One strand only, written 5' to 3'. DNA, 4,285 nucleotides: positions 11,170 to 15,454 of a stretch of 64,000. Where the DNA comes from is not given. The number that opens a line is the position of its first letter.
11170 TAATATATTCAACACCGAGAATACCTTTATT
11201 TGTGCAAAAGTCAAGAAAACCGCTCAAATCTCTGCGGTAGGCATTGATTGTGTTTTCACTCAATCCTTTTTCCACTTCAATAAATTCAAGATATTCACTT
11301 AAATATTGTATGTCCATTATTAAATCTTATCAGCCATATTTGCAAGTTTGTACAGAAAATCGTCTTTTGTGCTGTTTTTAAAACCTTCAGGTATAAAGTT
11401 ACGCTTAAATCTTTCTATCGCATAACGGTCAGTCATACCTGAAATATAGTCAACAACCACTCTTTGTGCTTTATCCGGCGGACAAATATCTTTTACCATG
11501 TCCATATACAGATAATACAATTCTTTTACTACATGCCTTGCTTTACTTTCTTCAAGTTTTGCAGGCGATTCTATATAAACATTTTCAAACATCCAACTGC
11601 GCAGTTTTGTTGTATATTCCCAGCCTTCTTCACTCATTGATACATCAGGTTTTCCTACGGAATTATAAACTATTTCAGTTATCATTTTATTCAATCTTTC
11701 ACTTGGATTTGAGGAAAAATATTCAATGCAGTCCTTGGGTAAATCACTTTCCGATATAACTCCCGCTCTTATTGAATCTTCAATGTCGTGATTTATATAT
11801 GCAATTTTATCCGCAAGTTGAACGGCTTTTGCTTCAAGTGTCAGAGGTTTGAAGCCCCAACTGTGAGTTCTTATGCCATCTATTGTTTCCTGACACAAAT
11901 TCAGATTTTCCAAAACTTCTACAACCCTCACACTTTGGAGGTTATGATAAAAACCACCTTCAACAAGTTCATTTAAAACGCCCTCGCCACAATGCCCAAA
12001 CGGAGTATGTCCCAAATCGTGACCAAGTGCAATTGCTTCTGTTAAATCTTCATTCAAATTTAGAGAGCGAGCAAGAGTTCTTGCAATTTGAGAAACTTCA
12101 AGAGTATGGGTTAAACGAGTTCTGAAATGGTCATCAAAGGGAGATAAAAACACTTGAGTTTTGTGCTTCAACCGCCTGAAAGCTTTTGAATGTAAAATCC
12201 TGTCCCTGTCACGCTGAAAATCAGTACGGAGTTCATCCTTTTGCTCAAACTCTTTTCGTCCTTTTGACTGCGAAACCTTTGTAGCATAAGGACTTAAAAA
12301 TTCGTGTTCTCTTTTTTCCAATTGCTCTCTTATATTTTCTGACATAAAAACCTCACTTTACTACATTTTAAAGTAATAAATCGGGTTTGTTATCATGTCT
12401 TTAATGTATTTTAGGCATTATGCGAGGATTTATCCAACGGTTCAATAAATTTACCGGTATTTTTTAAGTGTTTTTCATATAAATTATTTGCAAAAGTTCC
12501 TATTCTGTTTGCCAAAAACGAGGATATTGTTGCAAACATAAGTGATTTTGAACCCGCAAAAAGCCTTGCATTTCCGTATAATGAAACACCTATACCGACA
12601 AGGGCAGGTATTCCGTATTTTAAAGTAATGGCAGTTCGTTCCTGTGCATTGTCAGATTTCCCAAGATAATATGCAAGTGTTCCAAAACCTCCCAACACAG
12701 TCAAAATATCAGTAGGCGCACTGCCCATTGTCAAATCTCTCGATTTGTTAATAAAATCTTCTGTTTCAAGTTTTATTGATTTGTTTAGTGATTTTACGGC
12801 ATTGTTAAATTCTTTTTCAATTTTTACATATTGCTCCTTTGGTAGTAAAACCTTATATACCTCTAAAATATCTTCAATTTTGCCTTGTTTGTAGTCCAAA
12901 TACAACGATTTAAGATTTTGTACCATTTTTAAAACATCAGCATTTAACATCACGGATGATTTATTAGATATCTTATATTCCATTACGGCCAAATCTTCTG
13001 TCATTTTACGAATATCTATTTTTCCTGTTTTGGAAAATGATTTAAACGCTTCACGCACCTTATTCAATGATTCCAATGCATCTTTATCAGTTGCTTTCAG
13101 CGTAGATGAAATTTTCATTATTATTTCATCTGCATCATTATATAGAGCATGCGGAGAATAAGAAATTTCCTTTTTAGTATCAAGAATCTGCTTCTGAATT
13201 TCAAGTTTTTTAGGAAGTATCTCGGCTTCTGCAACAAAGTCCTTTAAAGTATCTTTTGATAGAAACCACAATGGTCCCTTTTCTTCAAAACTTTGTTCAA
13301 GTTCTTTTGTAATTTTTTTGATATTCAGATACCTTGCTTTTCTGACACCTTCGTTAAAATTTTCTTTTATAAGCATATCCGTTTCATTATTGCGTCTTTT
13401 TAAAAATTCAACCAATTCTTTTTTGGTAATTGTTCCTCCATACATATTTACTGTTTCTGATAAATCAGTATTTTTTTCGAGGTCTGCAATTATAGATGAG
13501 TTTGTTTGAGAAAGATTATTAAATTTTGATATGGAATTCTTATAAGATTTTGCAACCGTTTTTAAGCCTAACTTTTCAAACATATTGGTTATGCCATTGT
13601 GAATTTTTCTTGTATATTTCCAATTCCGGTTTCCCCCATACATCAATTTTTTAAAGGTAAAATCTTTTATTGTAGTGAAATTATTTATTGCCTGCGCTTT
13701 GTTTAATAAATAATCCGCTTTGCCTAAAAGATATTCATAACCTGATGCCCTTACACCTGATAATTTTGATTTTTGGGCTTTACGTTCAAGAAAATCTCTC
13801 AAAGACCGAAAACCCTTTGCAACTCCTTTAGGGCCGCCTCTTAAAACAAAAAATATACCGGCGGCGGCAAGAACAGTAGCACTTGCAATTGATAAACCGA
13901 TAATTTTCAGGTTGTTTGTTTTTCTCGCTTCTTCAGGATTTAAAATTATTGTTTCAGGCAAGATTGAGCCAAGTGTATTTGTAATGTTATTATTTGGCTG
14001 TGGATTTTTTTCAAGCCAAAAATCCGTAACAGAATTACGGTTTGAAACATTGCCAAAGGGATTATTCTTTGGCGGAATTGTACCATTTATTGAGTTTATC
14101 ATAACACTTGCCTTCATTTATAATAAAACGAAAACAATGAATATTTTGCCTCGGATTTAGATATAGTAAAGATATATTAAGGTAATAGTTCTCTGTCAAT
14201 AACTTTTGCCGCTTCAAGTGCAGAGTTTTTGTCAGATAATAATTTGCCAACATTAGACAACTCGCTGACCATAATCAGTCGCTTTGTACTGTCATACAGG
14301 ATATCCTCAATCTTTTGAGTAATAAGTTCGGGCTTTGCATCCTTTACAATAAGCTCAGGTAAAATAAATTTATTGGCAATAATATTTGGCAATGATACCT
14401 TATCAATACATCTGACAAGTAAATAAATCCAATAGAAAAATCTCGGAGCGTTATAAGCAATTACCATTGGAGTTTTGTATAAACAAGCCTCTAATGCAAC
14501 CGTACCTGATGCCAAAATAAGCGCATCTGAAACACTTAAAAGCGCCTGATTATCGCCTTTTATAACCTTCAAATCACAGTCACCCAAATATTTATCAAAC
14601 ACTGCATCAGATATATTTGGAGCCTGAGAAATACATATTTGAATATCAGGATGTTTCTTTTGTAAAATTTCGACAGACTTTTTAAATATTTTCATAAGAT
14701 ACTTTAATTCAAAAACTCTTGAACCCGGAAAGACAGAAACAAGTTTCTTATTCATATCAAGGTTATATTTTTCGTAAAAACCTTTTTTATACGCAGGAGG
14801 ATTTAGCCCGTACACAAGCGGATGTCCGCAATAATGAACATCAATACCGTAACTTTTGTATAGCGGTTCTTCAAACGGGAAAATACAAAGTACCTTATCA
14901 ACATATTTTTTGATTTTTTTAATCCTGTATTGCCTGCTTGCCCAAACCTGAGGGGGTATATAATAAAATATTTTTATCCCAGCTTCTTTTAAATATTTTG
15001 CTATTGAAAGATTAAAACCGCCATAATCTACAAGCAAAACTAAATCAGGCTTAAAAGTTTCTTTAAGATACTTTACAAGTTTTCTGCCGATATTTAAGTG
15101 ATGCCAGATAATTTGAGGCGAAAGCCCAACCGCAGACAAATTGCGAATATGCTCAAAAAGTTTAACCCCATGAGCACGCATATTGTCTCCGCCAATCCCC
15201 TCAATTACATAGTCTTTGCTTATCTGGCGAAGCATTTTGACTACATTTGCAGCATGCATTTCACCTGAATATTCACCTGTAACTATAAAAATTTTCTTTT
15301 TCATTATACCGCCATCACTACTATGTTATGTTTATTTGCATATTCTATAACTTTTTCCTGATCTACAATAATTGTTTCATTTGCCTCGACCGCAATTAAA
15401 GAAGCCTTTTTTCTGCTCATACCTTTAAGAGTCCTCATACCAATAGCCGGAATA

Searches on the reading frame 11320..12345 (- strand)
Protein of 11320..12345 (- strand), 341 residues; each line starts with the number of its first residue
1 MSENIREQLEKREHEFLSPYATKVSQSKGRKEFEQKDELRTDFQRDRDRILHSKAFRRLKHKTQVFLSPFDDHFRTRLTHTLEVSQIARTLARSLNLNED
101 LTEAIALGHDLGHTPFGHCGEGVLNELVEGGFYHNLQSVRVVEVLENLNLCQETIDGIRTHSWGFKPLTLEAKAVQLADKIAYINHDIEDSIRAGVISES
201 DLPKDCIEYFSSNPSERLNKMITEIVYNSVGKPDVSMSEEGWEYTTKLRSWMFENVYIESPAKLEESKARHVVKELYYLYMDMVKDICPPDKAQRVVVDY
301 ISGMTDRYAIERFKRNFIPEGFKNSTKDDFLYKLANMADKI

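Call 71: search_protein_families(library=pfam, proteins=[window:11320-12345:-], max_evalue=0.00001)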
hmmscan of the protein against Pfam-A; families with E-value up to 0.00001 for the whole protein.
window:11320-12345:- (341 aa): 2 families
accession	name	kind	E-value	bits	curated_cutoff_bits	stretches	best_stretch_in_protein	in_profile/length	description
PF13286.11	HD_assoc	-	2.6e-16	60.4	22.2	1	235-315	1-91/91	Phosphohydrolase-associated domain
PF01966.28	HD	-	4.6e-15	56.4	22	1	77-182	1-114/116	HD domain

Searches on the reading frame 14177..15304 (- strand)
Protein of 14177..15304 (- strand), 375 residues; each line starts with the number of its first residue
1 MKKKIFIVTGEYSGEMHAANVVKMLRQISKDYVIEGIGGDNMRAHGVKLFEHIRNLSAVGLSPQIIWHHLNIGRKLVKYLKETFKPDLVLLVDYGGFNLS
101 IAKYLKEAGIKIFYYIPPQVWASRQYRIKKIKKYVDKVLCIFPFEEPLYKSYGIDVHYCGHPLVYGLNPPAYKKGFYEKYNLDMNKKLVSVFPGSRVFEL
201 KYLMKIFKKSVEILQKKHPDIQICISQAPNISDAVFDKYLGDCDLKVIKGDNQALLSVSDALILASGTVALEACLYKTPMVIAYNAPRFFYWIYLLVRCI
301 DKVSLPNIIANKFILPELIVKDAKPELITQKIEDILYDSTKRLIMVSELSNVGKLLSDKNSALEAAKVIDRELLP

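Call 71: search_protein_families(library=pfam, proteins=[window:14177-15304:-], max_evalue=0.00001)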
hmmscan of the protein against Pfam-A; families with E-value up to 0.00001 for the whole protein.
window:14177-15304:- (375 aa): 1 family
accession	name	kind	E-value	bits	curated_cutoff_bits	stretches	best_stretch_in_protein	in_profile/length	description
PF02684.21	LpxB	-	9.9e-80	268.6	22.6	1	5-345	1-348/374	Lipid-A-disaccharide synthetase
